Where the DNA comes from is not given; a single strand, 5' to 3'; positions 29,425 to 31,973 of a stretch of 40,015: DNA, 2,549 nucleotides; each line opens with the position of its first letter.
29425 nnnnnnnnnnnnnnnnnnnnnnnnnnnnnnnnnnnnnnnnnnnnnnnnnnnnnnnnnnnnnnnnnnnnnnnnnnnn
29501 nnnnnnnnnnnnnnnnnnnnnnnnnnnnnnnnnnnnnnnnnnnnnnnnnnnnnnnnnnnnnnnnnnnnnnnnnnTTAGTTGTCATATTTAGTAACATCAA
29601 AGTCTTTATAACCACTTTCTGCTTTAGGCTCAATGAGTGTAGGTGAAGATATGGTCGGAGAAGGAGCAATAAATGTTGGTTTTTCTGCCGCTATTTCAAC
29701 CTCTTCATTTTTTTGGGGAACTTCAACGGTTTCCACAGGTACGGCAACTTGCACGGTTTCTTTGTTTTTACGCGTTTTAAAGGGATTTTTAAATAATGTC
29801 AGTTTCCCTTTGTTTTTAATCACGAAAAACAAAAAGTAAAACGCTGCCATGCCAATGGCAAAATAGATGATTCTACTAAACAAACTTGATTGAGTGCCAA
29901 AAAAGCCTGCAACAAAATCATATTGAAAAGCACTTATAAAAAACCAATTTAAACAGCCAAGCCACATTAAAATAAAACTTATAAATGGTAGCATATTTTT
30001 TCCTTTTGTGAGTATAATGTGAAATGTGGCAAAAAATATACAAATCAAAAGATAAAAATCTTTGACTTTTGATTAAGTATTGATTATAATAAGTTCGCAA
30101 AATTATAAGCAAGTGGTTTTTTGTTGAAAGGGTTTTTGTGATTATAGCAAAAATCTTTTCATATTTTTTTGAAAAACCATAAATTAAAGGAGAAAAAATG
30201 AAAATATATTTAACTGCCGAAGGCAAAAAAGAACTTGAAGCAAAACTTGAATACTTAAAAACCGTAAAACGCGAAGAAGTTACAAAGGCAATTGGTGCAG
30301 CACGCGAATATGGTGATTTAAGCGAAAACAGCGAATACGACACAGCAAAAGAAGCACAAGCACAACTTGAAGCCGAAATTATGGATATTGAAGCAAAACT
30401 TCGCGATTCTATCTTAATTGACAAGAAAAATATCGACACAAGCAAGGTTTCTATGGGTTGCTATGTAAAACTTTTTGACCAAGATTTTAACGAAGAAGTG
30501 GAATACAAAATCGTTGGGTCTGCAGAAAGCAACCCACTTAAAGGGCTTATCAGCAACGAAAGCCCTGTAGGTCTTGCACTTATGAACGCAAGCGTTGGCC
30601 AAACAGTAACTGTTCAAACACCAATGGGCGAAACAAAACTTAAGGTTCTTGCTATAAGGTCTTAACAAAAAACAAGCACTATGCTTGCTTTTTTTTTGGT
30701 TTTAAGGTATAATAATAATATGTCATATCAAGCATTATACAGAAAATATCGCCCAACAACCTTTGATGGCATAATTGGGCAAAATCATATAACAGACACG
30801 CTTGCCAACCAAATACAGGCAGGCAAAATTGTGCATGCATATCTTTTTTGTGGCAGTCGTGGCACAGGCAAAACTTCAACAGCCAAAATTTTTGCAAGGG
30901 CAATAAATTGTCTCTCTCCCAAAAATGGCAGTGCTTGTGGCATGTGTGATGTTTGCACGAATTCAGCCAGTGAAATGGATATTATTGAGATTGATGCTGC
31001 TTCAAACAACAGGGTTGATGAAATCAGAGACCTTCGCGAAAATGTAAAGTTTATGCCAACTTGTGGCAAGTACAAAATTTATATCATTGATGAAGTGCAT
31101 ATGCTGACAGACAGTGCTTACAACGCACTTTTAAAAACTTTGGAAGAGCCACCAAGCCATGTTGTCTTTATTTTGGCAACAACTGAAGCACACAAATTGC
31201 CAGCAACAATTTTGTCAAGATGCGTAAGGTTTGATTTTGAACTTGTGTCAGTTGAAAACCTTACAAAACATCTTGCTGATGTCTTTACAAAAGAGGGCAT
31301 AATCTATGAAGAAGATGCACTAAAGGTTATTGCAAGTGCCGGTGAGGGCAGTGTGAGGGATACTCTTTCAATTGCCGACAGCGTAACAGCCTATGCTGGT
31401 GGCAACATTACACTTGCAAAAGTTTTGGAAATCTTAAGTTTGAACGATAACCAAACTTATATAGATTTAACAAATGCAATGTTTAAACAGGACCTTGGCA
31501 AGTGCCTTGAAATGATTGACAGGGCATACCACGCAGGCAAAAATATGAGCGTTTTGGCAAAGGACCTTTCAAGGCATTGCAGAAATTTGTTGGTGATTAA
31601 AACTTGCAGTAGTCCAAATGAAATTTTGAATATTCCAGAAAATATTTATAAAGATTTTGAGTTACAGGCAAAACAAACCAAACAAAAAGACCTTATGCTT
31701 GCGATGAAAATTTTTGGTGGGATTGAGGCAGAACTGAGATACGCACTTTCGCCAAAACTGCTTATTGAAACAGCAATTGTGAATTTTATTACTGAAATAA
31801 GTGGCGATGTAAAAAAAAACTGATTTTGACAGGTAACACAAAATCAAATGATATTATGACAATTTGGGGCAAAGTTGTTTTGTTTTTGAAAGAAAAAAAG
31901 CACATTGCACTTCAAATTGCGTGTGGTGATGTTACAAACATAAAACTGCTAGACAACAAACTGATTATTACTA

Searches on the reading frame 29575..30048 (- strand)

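Call 67: search_protein_families(library=pfam, proteins=[window:29575-30048:-], max_evalue=0.001)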
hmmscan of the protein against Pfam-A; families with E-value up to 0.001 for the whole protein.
window:29575-30048:- (157 aa): 1 family
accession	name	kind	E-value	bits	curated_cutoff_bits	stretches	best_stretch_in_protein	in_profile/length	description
PF04070.17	DUF378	-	1.6e-14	53.9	25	1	20-76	3-59/60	Domain of unknown function (DUF378)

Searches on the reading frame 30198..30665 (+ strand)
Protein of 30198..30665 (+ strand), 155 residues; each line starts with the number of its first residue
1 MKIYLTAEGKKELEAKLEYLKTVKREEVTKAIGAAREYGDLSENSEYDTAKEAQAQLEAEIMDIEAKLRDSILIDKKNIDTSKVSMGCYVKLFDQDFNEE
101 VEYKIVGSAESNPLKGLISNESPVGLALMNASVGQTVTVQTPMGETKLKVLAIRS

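Call 67: search_protein_families(library=pfam, proteins=[window:30198-30665:+], max_evalue=0.001)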
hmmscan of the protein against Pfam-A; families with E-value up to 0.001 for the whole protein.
window:30198-30665:+ (155 aa): 2 families
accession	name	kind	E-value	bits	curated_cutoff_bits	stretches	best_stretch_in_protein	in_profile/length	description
PF03449.20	GreA_GreB_N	-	3.8e-25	88.3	24.5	1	3-70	1-68/71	Transcription elongation factor, N-terminal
PF01272.25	GreA_GreB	-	1.1e-24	86.7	26.9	1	81-154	3-76/77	Transcription elongation factor, GreA/GreB, C-term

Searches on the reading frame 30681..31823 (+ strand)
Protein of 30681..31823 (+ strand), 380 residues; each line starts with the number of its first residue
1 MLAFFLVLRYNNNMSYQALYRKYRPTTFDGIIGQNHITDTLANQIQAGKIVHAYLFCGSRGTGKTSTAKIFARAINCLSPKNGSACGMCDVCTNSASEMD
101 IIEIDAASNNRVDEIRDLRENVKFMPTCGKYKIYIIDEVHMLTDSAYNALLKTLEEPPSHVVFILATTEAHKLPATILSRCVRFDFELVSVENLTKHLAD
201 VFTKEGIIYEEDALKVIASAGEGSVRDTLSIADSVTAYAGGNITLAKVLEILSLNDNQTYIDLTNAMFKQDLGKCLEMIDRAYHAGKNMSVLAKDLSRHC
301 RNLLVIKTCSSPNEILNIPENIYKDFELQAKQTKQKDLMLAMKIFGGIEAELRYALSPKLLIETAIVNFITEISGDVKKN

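Call 67: search_protein_families(library=pfam, proteins=[window:30681-31823:+], max_evalue=0.001)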
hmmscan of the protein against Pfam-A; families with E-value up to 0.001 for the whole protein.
window:30681-31823:+ (380 aa): 7 families
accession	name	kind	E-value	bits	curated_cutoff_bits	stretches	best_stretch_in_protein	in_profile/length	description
PF13177.12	DNA_pol3_delta2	-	8e-44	149.9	27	1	34-187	2-158/161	DNA polymerase III, delta subunit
PF00004.35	AAA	-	8.7e-13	49.3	21.2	1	55-185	2-124/131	ATPase family associated with various cellular activities (AAA)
PF22608.2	DNAX_ATPase_lid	-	9.6e-13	48.1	27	1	195-241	3-49/49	DNA polymerase III clamp loader subunit, ATPase lid domain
PF12169.13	DNA_pol3_gamma3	-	4.3e-12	46.4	24.4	1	243-371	1-129/143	DNA polymerase III subunits gamma and tau domain III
PF05496.18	RuvB_N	-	3.8e-06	27.2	27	0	24-76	2-58/159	Holliday junction DNA helicase RuvB P-loop domain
PF07728.20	AAA_5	-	2.5e-05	24.7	22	1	55-159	3-95/139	AAA domain (dynein-related subfamily)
PF13401.12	AAA_22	-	7.3e-05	23.5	27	0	55-168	9-123/130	AAA domain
